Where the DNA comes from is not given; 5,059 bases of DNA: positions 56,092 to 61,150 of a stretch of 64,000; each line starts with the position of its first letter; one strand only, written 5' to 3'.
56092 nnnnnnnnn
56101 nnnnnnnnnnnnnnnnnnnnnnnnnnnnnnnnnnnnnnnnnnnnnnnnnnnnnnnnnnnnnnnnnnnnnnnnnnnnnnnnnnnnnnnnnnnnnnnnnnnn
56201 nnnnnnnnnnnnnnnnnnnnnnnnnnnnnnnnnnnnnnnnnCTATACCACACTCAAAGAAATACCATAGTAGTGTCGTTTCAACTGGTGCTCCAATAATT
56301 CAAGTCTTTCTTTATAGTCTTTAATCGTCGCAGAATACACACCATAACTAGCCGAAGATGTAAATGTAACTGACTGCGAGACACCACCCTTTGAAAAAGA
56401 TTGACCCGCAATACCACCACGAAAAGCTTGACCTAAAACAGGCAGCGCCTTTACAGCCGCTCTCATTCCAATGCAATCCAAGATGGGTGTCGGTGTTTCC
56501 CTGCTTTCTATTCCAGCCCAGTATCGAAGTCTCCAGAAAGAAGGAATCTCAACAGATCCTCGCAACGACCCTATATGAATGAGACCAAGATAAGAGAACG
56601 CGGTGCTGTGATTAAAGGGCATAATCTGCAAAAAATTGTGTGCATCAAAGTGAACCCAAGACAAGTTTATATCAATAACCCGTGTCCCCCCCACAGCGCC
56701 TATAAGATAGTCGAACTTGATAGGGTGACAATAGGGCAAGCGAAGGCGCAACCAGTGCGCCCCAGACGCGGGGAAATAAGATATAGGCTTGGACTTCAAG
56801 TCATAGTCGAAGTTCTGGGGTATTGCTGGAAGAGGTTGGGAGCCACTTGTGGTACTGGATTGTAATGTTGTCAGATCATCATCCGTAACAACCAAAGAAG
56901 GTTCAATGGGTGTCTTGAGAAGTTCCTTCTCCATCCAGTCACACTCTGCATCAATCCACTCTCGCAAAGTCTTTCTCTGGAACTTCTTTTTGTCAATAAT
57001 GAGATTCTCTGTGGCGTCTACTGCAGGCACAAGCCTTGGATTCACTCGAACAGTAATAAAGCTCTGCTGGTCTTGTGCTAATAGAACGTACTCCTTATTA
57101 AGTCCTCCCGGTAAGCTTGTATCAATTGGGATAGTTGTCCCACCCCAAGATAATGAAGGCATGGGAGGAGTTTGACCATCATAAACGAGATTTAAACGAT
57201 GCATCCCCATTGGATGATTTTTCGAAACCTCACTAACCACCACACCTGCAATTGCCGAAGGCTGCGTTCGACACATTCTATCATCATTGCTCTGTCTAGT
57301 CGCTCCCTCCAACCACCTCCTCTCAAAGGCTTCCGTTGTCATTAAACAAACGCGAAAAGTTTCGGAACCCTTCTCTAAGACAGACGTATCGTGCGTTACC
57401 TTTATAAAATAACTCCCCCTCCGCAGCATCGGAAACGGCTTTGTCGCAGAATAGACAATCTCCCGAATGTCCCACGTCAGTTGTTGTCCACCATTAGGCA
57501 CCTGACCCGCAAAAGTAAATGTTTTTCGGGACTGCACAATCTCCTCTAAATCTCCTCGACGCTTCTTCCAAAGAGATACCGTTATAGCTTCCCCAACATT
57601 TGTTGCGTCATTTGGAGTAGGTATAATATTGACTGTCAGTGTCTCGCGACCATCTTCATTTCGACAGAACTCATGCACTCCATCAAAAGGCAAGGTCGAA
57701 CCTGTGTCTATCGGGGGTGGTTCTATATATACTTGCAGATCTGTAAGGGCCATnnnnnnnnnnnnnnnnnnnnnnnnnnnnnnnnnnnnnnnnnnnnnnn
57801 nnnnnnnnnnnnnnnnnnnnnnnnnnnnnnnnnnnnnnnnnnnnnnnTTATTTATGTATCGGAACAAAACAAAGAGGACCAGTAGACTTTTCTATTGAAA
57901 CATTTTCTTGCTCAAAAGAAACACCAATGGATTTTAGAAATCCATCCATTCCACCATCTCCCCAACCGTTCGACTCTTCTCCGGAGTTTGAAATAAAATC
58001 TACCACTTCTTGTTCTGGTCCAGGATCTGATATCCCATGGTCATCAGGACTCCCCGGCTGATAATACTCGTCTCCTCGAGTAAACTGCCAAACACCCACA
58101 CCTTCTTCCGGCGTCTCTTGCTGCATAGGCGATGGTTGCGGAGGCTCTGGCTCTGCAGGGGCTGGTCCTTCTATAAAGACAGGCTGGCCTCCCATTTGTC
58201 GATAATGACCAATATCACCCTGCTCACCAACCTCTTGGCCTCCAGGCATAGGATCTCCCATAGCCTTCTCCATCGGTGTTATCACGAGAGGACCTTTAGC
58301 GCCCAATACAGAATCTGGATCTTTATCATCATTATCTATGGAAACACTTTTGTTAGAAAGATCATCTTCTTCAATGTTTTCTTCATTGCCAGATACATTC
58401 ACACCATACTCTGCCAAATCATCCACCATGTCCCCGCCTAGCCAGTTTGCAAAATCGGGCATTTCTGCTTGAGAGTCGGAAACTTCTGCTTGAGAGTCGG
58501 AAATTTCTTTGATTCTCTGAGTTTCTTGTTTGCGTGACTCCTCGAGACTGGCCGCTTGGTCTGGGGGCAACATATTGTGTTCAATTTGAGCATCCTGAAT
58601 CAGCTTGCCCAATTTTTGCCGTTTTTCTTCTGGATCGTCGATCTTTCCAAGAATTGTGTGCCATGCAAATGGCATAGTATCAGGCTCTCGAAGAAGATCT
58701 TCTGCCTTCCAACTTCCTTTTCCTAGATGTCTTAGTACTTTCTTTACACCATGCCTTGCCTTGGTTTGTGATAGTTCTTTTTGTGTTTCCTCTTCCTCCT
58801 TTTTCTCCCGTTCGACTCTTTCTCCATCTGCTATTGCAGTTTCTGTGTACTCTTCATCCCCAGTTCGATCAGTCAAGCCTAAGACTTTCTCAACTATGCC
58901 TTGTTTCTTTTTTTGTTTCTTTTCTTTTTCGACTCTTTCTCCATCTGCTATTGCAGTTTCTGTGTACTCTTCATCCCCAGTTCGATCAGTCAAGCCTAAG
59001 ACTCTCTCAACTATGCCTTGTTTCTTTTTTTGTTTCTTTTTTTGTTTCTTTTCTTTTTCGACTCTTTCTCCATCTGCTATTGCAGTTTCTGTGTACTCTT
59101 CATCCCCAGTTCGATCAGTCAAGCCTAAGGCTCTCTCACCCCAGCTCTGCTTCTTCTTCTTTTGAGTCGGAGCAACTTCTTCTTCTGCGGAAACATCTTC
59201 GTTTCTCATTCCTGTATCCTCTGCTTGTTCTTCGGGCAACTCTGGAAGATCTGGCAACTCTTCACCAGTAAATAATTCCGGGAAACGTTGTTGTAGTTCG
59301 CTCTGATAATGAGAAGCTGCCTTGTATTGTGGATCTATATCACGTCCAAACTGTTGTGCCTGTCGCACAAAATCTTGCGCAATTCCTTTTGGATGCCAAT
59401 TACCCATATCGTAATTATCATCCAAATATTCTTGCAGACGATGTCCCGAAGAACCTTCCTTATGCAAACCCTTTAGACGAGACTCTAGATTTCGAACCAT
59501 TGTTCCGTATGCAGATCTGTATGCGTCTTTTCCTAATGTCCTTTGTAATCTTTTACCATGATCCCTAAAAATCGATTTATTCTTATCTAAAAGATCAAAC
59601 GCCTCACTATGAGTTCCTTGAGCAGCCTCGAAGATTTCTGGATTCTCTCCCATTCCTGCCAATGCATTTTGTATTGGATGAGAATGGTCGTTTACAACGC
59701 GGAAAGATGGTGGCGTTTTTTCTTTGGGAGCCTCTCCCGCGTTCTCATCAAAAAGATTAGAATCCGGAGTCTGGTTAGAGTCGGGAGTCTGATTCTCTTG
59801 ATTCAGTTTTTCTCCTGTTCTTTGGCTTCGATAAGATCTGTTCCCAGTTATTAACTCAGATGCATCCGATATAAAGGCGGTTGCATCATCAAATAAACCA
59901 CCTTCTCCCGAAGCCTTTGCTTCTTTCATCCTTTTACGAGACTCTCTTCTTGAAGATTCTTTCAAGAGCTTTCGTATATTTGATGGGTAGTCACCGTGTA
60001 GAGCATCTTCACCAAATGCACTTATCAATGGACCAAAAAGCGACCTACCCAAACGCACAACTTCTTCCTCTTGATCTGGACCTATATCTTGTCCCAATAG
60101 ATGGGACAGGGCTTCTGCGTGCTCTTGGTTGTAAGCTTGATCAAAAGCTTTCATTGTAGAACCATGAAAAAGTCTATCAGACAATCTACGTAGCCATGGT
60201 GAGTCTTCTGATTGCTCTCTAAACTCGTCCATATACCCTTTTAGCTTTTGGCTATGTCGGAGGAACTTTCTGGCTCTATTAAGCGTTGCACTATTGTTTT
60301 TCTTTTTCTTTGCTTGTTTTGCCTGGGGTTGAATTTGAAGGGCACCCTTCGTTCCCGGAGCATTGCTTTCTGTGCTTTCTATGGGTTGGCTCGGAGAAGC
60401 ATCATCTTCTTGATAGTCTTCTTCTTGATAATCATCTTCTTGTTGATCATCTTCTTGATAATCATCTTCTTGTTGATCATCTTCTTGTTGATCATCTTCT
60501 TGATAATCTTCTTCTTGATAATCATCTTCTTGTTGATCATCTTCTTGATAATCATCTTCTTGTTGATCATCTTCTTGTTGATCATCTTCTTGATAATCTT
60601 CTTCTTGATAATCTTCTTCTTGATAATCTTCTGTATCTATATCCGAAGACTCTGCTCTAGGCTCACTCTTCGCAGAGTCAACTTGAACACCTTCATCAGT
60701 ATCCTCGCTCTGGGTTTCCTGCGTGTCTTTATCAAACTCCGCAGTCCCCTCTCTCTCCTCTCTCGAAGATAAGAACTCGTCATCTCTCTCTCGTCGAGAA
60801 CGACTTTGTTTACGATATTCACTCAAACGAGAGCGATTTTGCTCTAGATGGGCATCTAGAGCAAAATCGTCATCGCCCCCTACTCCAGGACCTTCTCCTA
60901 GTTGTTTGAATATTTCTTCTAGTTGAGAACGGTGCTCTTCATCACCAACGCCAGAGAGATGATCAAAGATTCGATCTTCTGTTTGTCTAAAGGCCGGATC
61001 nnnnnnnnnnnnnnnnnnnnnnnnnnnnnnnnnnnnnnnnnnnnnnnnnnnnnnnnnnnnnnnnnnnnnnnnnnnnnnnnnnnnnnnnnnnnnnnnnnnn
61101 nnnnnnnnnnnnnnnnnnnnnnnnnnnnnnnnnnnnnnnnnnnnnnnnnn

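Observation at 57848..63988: >2046-aa hyper-acidic, internally repetitive protein at the head of the structural module (possible DNA-mimic/ejected protein), with an embedded promoter-like palindrome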

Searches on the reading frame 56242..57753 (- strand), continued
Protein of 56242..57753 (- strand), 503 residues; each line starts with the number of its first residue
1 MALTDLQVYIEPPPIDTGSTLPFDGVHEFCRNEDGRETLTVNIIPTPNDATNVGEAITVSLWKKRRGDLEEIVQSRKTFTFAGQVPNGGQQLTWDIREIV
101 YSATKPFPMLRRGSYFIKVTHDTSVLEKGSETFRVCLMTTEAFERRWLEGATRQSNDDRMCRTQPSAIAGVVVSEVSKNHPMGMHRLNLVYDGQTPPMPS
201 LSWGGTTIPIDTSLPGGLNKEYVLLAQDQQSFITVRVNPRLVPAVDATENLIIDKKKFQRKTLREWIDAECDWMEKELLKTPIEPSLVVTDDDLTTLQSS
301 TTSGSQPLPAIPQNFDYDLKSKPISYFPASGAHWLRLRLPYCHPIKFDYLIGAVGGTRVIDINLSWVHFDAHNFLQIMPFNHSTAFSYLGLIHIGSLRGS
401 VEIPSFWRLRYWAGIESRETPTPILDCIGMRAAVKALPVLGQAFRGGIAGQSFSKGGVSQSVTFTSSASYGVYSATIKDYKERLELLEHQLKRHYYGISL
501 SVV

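Call 98: find_related_loci(query=A1, collection=genome_contigs, flank=10000)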
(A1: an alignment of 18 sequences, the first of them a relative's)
Query A1 (503 aa) in genome_contigs; peptide patterns used: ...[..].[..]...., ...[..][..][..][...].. (x = any residue, [..] = any of these).
73 stretches matched a pattern, but none encodes a relative of the query by tblastn (E <= 1e-3).
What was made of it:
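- Tried and rejected: Host identification through GTDB genomes with the adaptor profile: nothing (call 98).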

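Call 99: find_related_loci(query=A1, collection=viral_contigs, flank=10000)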
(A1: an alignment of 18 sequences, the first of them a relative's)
Query A1 (503 aa) in viral_contigs; peptide patterns used: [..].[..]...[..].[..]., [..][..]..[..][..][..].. (x = any residue, [..] = any of these).
58 stretches matched a pattern; 51 encode a relative of the query (tblastn E <= 1e-3); 51 distinct loci.
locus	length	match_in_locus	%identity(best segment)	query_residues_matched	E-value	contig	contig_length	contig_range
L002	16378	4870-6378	100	1-503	0e+0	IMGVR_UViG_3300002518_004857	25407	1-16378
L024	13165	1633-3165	46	1-503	2e-158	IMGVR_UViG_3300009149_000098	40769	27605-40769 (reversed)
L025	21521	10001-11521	47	1-503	2e-154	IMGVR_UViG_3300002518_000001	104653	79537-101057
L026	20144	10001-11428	35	17-503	5e-90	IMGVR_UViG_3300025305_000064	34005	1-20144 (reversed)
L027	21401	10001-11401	34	26-503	4e-82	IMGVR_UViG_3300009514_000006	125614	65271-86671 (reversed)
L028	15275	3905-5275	34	26-503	2e-77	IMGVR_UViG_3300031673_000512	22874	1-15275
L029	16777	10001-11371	34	26-503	2e-77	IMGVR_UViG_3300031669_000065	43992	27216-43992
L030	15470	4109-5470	33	26-502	1e-76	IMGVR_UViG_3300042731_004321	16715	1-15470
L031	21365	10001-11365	32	26-503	2e-76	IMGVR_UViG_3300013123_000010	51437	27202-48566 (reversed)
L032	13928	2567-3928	32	26-503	1e-76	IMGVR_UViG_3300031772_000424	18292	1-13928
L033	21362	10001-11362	32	26-503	3e-76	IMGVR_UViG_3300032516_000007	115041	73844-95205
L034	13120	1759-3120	32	26-503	3e-76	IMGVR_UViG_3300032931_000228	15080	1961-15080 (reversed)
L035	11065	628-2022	34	17-503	2e-73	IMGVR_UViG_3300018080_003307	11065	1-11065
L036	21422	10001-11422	32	20-503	2e-72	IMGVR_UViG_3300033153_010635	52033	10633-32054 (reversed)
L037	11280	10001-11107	38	119-500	4e-72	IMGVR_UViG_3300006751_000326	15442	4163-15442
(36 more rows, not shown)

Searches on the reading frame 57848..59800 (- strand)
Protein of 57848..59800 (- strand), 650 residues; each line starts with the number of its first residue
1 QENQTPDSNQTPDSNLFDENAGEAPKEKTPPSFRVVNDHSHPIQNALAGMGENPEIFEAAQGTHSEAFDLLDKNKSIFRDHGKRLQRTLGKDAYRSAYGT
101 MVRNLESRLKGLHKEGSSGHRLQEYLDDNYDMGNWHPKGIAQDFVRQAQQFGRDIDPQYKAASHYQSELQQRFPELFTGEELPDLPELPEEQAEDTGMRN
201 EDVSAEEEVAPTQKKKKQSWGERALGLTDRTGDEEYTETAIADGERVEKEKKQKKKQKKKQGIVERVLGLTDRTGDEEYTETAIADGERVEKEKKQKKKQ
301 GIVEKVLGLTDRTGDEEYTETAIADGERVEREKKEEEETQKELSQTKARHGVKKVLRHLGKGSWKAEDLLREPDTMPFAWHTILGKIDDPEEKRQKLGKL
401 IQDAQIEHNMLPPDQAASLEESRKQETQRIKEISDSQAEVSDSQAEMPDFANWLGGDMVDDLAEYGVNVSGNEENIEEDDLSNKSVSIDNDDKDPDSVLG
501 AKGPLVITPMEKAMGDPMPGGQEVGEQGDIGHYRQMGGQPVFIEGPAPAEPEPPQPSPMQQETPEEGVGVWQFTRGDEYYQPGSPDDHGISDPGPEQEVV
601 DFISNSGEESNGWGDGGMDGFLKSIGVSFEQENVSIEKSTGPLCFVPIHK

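Call 13: find_related_loci(query=window:57848-59800:-, collection=viral_contigs, flank=10000)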
Query window:57848-59800:- (650 aa) in viral_contigs; peptide patterns used: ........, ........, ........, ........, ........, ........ (x = any residue, [..] = any of these).
109 stretches matched a pattern; 1 encode a relative of the query (tblastn E <= 1e-3); 1 distinct loci.
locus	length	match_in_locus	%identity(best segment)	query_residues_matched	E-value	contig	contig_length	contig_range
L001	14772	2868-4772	88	1-650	0e+0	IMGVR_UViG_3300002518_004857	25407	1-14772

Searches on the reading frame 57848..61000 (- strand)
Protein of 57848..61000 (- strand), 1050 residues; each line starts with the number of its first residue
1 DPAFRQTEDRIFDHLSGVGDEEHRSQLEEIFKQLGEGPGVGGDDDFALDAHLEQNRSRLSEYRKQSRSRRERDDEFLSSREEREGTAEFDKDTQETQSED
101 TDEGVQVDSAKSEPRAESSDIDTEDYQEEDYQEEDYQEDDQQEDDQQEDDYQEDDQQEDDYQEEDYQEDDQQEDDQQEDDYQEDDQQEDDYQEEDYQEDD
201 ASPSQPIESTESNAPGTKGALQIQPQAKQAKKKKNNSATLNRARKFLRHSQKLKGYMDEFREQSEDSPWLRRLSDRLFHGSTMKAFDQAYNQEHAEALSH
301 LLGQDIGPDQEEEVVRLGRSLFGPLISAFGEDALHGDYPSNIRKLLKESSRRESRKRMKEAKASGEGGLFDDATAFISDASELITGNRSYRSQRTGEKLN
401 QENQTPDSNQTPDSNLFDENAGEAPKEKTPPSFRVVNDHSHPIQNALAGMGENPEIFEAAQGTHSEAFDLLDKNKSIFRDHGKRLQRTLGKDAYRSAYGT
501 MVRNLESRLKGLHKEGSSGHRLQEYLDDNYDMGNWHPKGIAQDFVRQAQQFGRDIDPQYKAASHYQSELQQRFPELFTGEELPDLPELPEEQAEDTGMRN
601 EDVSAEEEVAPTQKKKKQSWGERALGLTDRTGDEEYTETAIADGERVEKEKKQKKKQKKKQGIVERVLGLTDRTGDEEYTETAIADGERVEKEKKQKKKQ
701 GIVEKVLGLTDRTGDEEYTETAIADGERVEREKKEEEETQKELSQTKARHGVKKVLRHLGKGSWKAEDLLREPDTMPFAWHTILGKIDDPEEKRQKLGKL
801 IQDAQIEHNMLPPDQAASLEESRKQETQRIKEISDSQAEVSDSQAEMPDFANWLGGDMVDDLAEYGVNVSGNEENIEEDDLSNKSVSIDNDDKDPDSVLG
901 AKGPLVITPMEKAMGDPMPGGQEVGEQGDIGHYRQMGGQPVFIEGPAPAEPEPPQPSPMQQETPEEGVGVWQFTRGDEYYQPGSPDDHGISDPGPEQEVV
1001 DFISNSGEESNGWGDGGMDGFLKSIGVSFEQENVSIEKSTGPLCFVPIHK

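Call 12: search_dna_similar(query=window:57848-61000:-, collection=phages, mode=protein, max_rows=15, max_evalue=0.001)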
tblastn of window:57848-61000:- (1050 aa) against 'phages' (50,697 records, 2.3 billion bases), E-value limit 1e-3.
No match.

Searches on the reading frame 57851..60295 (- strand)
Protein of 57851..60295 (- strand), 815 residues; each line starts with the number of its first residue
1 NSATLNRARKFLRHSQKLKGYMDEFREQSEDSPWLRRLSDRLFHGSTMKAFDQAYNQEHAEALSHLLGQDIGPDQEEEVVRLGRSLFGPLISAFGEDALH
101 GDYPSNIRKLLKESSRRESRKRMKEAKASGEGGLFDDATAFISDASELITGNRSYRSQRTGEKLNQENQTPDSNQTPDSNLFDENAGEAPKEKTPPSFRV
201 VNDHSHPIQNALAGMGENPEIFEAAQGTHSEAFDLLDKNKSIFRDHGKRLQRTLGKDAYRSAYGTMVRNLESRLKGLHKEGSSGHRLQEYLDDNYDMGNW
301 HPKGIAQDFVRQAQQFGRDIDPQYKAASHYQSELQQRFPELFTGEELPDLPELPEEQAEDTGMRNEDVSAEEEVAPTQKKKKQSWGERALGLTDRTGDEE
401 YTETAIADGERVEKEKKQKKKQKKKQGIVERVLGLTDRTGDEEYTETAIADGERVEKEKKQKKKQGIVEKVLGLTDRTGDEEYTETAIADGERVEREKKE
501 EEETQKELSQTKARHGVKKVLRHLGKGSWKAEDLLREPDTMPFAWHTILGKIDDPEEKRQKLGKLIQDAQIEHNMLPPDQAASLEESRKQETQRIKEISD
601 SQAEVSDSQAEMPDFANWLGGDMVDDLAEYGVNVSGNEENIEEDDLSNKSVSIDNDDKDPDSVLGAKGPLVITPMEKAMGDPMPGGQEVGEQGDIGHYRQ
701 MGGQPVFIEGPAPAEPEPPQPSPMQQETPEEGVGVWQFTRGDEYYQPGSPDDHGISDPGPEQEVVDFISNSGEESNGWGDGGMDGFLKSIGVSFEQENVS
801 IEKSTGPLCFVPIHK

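Call 57: predict_structure(protein=window:57851-60295:-)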
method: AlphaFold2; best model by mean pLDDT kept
length: 815 residues; sequences in the alignment: 1
mean_pLDDT: 44.6   pTM: 0.23
mean pLDDT of the five models: 44.6, 41.9, 41.8, 39.4, 34.0
residues with pLDDT >= 90: 0; 70-90: 7; 50-70: 236; < 50: 572
segments of 3 or more residues with pLDDT < 50: 2-8, 44-57, 60-63, 79-120, 125-127, 129-216, 278-284, 293-331, 346-410, 432-446, 472-485, 487-491, 508-522, 524-546, 568-571, 573-576, 606-613, 619-622, 630-659, 661-673, 675-681, 683-690, 692-704, 706-715, 719-722, 724-749, 751-815
pLDDT, mean of each block of 10 residues (from residue 1): 44 51 57 54 46 45 49 51 44 39 39 41 48 40 34 36 38 34 32 31 38 49 54 57 55 54 51 51 50 46 36 39 43 49 49 42 40 35 33 34 40 59 57 44 47 58 57 45 48 60 54 45 43 42 46 61 55 48 62 69 52 46 52 39 38 38 34 35 43 36 37 45 44 31 37 39 32 33 44 36 34 32
secondary structure, 60 per line:
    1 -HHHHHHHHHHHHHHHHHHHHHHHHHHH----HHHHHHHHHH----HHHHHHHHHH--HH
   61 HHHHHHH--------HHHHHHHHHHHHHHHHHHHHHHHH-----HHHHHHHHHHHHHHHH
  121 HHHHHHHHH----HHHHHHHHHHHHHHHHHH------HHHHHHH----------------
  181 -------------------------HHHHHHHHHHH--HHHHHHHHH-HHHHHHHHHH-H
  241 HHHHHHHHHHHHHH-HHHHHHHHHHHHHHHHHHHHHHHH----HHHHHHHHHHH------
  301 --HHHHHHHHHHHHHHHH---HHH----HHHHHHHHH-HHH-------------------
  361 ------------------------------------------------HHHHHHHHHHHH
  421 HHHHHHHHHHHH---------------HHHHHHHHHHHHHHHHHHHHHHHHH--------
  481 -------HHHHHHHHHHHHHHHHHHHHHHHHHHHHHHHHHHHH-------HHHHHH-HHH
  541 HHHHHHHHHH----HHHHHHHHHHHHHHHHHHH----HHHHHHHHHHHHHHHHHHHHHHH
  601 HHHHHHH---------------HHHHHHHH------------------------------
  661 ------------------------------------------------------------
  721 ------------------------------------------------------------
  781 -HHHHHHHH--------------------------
elements in order (helices of 4 or more, strands of 3 or more residues): H2-28 H33-42 H47-56 H59-67 H76-99 H105-129 H134-151 H158-164 H206-216 H219-227 H229-238 H240-254 H256-279 H284-294 H303-318 H329-337 H409-432 H448-472 H488-523 H531-536 H538-550 H555-573 H578-607 H623-630 H782-789

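Call 58: search_protein_representatives(protein=window:57851-60295:-)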
Query: 815 residues. Proteins with E-value up to 0.001 (for the whole library): 0; up to 1e-10: 0; up to 1e-30: 0. The best 0 are listed.
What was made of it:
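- Tried and rejected: An exhaustive phmmer search of 1.84 billion representatives with the C-terminal 815 aa (call 58).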

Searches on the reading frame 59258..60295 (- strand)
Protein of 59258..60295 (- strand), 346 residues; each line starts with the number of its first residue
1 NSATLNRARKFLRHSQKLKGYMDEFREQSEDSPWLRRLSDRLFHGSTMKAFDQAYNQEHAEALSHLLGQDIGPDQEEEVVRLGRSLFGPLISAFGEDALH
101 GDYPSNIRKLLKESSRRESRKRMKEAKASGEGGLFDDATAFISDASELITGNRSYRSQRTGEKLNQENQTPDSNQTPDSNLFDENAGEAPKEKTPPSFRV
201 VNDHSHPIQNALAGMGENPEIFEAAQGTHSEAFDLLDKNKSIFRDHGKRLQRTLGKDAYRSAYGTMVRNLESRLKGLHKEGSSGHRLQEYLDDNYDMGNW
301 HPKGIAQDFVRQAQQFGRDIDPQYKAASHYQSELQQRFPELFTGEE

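Call 26: find_homologous_proteins(query=window:59258-60295:-, max_evalue=0.01)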
Query window:59258-60295:-: 1661 candidates shared short words with the query, none scored E <= 0.01.
